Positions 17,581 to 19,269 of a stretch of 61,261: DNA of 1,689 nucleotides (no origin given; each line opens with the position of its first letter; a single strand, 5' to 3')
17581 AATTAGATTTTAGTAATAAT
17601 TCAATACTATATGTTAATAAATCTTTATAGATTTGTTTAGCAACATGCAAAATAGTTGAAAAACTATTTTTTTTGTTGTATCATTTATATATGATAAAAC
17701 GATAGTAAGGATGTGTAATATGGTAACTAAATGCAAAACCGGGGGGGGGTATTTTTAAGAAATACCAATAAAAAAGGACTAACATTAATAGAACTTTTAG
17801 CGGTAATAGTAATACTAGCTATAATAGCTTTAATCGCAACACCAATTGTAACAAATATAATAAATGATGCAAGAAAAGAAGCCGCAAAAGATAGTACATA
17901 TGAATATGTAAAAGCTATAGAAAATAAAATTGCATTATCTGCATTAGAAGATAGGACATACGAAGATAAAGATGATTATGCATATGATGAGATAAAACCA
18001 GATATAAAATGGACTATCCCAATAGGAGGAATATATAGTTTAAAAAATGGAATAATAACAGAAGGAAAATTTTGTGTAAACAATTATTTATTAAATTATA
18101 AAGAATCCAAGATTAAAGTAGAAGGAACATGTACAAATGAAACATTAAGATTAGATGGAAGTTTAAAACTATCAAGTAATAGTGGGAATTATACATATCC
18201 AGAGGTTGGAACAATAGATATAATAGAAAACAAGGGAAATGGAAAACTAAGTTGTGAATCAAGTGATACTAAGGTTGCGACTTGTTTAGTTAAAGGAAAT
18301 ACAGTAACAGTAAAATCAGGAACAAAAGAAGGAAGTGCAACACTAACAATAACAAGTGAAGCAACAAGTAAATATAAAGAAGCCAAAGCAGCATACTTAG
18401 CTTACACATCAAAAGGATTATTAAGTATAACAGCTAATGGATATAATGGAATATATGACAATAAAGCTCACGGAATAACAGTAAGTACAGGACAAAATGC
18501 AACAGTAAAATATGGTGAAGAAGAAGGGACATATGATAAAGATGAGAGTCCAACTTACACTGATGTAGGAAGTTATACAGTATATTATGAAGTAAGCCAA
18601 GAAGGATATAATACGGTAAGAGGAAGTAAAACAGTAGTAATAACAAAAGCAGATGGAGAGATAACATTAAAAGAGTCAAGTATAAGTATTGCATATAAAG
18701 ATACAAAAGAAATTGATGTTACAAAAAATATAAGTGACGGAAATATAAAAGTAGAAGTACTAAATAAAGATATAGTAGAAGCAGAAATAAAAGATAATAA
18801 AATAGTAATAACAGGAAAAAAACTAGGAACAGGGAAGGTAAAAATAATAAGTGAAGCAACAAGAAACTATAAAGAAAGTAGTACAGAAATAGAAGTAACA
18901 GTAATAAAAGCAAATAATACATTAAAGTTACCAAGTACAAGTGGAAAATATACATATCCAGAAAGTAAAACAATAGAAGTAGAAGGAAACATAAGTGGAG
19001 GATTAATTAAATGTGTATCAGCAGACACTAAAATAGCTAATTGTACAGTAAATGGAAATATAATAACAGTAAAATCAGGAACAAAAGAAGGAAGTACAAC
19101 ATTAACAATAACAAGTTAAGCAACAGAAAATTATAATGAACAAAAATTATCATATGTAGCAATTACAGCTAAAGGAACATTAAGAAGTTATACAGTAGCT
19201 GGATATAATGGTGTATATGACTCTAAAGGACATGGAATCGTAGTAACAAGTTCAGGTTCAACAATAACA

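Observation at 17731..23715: ~2,000-codon modular type IV pilin: a prepilin N-terminus fused to about 20 Ig-like repeats and a terminal globular domain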

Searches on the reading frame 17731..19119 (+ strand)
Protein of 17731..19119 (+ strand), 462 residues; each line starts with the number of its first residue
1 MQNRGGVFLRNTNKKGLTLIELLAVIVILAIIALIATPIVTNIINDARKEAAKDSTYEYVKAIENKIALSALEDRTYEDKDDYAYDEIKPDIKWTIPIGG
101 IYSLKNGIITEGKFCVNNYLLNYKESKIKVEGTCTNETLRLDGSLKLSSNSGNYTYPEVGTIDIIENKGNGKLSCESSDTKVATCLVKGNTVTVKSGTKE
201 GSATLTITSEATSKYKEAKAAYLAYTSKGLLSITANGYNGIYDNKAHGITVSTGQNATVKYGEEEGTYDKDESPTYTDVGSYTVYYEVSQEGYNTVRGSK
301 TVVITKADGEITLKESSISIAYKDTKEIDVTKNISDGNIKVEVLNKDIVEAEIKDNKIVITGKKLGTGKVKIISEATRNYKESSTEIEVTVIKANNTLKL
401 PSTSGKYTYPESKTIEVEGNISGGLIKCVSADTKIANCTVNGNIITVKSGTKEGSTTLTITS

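Call 6: search_protein_families(library=pfam, proteins=[window:17731-19116:+], max_evalue=0.01)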
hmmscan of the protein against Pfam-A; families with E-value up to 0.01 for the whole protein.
window:17731-19116:+ (462 aa): 2 families
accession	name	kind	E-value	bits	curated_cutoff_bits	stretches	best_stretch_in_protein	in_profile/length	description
PF07963.17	N_methyl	-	4.1e-07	29.7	21.2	1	12-36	2-26/27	Prokaryotic N-terminal methylation motif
PF13629.12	T2SS-T3SS_pil_N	-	0.00018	21.6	23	0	330-380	17-64/72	Pilus formation protein N terminal region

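Call 12: find_encoding_contigs(protein=window:17731-19119:+, flank=10000, max_places=6)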
Protein window:17731-19119:+ (462 aa): 2 contigs read that carry it; 1 place shown.
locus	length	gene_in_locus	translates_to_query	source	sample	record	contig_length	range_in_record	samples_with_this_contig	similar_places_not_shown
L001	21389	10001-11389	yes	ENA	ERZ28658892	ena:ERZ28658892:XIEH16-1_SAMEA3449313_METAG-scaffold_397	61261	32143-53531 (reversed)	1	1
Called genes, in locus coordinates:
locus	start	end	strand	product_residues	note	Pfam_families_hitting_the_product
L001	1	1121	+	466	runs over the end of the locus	PF01406:tRNA-synt_1e, PF01921:tRNA-synt_1f (faint)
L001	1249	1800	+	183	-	PF01330:RuvA_N, PF14520:HHH_5, PF07499:RuvA_C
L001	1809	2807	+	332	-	PF06068:TIP49 (faint), PF05496:RuvB_N, PF00004:AAA, PF00910:RNA_helicase (faint), PF07728:AAA_5, PF13173:AAA_14 (weak), PF17864:AAA_lid_4, PF05491:WHD_RuvB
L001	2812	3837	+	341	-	PF02547:Queuosine_synth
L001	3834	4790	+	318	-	-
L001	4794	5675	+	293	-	PF01745:IPT, PF01715:IPPT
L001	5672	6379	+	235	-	PF01048:PNP_UDP_1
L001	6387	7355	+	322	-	PF00962:A_deaminase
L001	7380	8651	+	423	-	PF05193:Peptidase_M16_C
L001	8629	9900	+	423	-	PF00675:Peptidase_M16, PF05193:Peptidase_M16_C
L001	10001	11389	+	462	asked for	PF07963:N_methyl (weak)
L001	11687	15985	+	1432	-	PF04234:CopC (faint)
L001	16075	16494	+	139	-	PF07963:N_methyl (weak)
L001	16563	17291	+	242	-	PF22435:MRM3-like_sub_bind, PF08032:SpoU_sub_bind (faint), PF00588:SpoU_methylase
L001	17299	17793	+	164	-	PF01782:RimM, PF24986:PRC_RimM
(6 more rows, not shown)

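Call 13: find_homologous_proteins(query=window:17731-19116:+)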
Query window:17731-19116:+ (462 aa): 2779 proteins with E <= 0.001 among 8000 candidates; the best 120 are listed.
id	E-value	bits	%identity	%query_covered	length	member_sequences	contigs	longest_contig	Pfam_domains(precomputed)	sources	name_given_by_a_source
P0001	1.4e-280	948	91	99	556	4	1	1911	PF07963.18,PF13629.13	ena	-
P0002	1.3e-172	593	49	47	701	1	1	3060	-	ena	-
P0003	1.2e-151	523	49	97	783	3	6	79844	PF07963.18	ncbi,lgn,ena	-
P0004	2.1e-151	523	47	94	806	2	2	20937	PF07963.18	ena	-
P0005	9.2e-141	488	51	97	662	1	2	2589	PF07963.18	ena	-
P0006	1.9e-138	480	48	97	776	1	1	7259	PF07963.18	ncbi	-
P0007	1.3e-137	477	89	56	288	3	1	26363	PF07963.18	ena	-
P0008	4.6e-129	449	47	84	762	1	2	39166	PF07963.18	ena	-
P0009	6.3e-127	442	38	76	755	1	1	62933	PF04234.19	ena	-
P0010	1.1e-126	441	45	58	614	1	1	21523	-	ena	-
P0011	1.8e-104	368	51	82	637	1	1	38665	PF07963.18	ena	-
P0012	5.3e-103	363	58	70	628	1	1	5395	PF13306.13,PF07963.18,PF05725.19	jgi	jgi:prepilin-type N-terminal cleavage/methylation domain-containing protein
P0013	5.6e-103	363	50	83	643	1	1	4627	PF07963.18,PF08481.17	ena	-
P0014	2.5e-101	358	49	82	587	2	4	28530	PF07963.18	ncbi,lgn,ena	-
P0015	5.3e-101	357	38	55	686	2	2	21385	PF07963.18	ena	-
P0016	5.6e-99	350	49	82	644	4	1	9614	PF07963.18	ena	-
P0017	4.1e-98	347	54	30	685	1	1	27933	PF07963.18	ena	-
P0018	4.3e-98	347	38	55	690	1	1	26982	PF07963.18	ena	-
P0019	8.1e-98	346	49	82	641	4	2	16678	PF07963.18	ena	-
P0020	1.9e-97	345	56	65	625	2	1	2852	PF07963.18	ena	-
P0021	2.5e-96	341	49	81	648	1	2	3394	PF07963.18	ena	-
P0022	3.2e-95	338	52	39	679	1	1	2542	PF07963.18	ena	-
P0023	5.5e-95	337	47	80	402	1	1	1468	PF07963.18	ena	-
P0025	1.3e-91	326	56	61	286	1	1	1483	PF07963.18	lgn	-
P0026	9.8e-91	323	54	63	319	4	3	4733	PF07963.18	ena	-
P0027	1.3e-90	322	46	87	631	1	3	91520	PF07963.18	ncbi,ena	-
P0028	2.1e-87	312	55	61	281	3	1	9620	PF07963.18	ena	-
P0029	1.7e-85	306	52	64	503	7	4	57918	PF07963.18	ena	-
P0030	2.6e-84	302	38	55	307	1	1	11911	PF07963.18,PF13629.13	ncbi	-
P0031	2.3e-80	289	40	35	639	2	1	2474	PF08521.17,PF02368.25,PF26918.1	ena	-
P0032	1.1e-79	286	44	37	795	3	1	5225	PF26182.1,PF22359.3,PF02368.25,PF26918.1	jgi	-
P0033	1.8e-79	286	50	63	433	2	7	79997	PF07963.18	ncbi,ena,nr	ncbi:MAG: prepilin-type N-terminal cleavage/methylation domain-containing protein [Bacilli bacterium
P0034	2.2e-76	276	48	67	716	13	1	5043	PF09479.17,PF07963.18,PF08481.17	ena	-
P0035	6.2e-72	261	49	33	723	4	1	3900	PF26182.1,PF02368.25,PF26918.1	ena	-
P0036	9.3e-70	254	43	41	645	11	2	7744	PF26182.1,PF02368.25,PF26918.1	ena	-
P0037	2.4e-69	252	54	48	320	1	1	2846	PF07963.18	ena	-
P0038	2.2e-68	249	36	51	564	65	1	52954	PF26182.1,PF02368.25,PF26918.1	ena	-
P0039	1.4e-67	247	39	49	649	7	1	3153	PF26182.1,PF22359.3,PF02368.25,PF26918.1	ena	-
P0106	8.6e-34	135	46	26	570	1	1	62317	PF13306.13,PF07963.18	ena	-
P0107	2.0e-29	121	49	8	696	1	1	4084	PF02368.25,PF11589.15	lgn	-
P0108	3.9e-28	117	37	56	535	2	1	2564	PF02368.25,PF26918.1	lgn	-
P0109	8.5e-27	112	52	28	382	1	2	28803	PF07963.18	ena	-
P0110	2.7e-26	111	50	28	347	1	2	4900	PF07963.18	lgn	-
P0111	3.6e-26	110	50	29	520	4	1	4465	PF07963.18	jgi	-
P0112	1.1e-25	109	53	29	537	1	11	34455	PF07963.18,PF12810.14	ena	-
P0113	1.4e-25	108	51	28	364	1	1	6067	PF19789.7,PF07963.18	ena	-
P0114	1.9e-25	108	54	26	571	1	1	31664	PF19789.7,PF07963.18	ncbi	-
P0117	3.7e-25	107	49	28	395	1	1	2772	PF07963.18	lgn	-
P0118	3.9e-25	107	53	25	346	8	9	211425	PF07963.18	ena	-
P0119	1.2e-24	105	52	26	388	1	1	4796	PF07963.18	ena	-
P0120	1.4e-24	105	53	25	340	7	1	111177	PF19789.7,PF07963.18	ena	-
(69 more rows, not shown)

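Call 15: find_encoding_contigs(protein=P0001, flank=10000, max_places=6)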
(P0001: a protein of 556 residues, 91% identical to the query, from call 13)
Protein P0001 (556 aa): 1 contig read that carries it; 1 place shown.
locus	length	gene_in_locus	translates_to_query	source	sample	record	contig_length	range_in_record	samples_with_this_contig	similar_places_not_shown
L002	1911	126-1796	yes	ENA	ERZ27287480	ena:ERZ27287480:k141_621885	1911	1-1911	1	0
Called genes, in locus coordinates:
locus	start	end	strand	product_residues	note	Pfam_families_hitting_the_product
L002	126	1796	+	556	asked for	PF07963:N_methyl (weak), PF13629:T2SS-T3SS_pil_N (faint)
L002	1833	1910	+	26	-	?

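Call 18: find_related_loci(query=window:17731-19116:+, collection=genome_contigs, flank=10000)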
Query window:17731-19116:+ (462 aa) in genome_contigs; peptide patterns used: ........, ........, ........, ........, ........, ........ (x = any residue, [..] = any of these).
97 stretches matched a pattern, but none encodes a relative of the query by tblastn (E <= 1e-3).

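Call 19: find_encoding_contigs(protein=P0007, flank=10000, max_places=4)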
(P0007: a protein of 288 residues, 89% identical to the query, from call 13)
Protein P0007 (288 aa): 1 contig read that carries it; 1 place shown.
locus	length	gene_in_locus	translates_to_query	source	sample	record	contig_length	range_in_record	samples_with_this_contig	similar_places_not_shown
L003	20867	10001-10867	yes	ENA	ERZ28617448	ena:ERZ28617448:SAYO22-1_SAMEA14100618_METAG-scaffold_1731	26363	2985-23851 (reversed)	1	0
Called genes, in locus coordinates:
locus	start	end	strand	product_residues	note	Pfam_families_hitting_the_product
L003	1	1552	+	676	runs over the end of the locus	PF00403:HMA, PF00122:E1-E2_ATPase, PF00702:Hydrolase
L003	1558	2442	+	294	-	PF08902:DUF1848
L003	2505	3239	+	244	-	PF08478:POTRA_1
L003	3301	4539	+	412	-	PF11104:PilM_2 (faint), PF02491:SHS2_FTSA, PF14450:FtsA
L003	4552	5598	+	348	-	PF00091:Tubulin, PF12327:FtsZ_C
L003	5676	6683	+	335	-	PF07963:N_methyl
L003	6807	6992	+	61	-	-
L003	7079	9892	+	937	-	PF00005:ABC_tran (faint), PF02463:SMC_N (faint), PF03193:RsgA_GTPase (faint), PF13191:AAA_16 (faint), PF13555:AAA_29 (faint), PF20703:nSTAND1 (faint), PF17760:UvrA_inter, PF17755:UvrA_DNA-bind, +1 more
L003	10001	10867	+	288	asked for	PF07963:N_methyl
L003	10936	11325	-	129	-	-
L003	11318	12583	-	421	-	PF01522:Polysacc_deac_1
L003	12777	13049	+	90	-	PF00216:Bac_DNA_binding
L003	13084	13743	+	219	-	PF01743:PolyA_pol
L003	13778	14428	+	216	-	PF21984:DnaD_N, PF07261:DnaB_2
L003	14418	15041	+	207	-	PF00730:HhH-GPD, PF00633:HHH (faint)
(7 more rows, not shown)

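Call 20: find_encoding_contigs(protein=P0003, flank=10000, max_places=4)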
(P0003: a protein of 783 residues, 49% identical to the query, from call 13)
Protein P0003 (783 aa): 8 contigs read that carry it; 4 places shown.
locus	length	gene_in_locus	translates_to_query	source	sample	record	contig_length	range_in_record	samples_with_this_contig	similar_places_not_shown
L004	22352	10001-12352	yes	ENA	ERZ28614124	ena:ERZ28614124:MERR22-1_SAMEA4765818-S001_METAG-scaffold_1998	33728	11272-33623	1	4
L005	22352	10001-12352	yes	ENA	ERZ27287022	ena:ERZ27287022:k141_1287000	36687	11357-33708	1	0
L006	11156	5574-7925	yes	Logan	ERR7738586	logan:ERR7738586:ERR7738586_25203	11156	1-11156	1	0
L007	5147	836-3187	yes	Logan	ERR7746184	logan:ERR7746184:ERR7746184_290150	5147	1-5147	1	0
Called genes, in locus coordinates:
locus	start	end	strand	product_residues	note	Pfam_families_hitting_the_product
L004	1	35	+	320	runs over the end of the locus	PF01368:DHH, PF02272:DHHA1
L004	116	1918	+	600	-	PF09972:DUF2207, PF20990:DUF2207_C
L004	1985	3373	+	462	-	PF19789:DUF6273 (faint)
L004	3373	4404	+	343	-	PF09992:NAGPA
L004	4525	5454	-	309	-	PF01551:Peptidase_M23, PF08239:SH3_3 (weak)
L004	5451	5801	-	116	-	-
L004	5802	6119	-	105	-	-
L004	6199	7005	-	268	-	PF02673:BacA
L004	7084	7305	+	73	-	PF26135:YuzI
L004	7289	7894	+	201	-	-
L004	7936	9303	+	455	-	PF01336:tRNA_anti-codon, PF00152:tRNA-synt_2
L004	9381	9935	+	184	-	-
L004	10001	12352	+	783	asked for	PF07963:N_methyl (weak)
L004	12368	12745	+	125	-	-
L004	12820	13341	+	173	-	-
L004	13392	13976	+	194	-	-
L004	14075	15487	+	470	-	PF00224:PK, PF03328:HpcH_HpaI (faint), PF02887:PK_C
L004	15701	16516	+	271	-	PF21939:Gp10_C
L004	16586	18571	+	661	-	PF22745:Nlig-Ia, PF01653:DNA_ligase_aden, PF03120:OB_DNA_ligase, PF03119:DNA_ligase_ZBD, PF14520:HHH_5 (faint), PF12826:HHH_2, PF00533:BRCT, PF12738:PTCB-BRCT (weak)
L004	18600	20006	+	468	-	-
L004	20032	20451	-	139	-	PF10612:Spore-coat_CotZ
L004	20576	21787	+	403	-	-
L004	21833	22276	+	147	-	PF01476:LysM, PF23446:LysM1_NFP_LYK (faint), PF23473:LysM3_LYK4_5, PF01476:LysM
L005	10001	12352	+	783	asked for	PF07963:N_methyl (weak)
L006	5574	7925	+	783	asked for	PF07963:N_methyl (weak)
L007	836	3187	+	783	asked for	PF07963:N_methyl (weak)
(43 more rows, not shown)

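Call 24: search_protein_families(library=ncbifam, proteins=[window:17731-19116:+], max_evalue=0.01)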
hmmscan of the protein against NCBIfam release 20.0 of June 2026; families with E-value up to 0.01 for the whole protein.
window:17731-19116:+ (462 aa): 8 families
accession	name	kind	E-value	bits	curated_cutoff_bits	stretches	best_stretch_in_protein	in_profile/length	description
TIGR02532.1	IV_pilin_GFxxxE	domain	1.3e-06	28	16.3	1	14-37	1-24/24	prepilin-type N-terminal cleavage/methylation domain-containing protein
NF040999.1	pilin_ComGC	equivalog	9.2e-06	25.8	75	1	14-80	1-63/84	competence type IV pilus major pilin ComGC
TIGR01710.1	typeII_sec_gspG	equivalog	3.2e-05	24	88.85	1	15-77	1-59/134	type II secretion system major pseudopilin GspG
TIGR02599.1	TIGR02599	subfamily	3.6e-05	23.2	256.5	1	16-90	1-74/361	Verru_Chthon cassette protein C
NF007862.0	PRK10574.1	equivalog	5.6e-05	23.3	138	1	12-79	2-65/145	prepilin peptidase-dependent pilin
NF038304.1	EPS_HpsC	equivalog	5.8e-05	22.8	200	1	11-62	17-68/318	hormogonium polysaccharide secretion pseudopilin HpsC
NF041013.1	T4P_ComGE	equivalog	0.00011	22.2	49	1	13-58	2-47/83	competence type IV pilus minor pilin ComGE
NF041775.1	typeIV_PilA_Myxo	equivalog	0.0025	17.8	400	1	11-53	7-49/214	type IV pilin protein PilA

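Call 73: search_protein_families(library=pfam, proteins=[L004:15701-16513:+], max_evalue=0.001)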
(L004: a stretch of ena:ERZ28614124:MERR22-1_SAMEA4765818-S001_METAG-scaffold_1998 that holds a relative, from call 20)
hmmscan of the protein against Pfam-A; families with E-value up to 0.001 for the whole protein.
L004:15701-16513:+ (271 aa): 1 family
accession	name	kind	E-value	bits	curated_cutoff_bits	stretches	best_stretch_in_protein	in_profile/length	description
PF21939.1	Gp10_C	-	1.1e-22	81.9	27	1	72-270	1-139/139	Baseplate structural protein Gp10, C-terminal domain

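Call 83: list_cluster_members(proteins=[window:17731-19116:+, P0001, P0007])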
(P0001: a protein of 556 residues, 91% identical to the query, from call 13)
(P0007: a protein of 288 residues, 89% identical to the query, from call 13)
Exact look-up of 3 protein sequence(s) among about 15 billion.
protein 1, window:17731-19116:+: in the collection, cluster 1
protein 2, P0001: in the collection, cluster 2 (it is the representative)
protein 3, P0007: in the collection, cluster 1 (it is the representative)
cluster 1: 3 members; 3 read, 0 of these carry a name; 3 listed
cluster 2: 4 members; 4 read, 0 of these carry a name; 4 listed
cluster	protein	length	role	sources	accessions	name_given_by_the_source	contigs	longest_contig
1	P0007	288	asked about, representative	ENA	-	-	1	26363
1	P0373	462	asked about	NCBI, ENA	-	-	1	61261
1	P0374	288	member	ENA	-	-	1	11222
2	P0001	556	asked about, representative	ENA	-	-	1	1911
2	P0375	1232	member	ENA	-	-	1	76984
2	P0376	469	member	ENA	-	-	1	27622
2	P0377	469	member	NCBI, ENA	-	-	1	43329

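Call 85: find_encoding_contigs(protein=P0375, flank=10000, max_places=3)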
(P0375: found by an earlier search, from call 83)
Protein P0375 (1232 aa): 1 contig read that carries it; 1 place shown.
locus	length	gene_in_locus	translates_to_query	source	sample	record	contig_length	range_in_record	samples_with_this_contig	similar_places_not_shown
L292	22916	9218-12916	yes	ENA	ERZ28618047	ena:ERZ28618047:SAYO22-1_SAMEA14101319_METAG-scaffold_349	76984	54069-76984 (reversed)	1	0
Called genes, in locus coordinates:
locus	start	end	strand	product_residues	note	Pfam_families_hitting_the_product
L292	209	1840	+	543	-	PF07719:TPR_2 (faint)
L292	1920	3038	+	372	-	PF05816:TelA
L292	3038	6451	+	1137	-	-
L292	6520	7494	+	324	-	PF00551:Formyl_trans_N, PF02911:Formyl_trans_C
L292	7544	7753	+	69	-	PF03840:SecG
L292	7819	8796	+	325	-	PF07454:SpoIIP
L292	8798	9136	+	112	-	-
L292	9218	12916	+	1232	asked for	PF07963:N_methyl (faint)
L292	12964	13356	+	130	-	-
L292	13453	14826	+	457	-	PF02687:FtsX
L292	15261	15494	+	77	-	-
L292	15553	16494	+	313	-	PF06144:DNA_pol3_delta, PF21694:DNA_pol3_delta_C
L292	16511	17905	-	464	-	PF00437:T2SSE, PF13173:AAA_14 (faint)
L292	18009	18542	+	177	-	-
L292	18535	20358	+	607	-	-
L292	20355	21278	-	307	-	PF07670:Gate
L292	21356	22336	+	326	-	-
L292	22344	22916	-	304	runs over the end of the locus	-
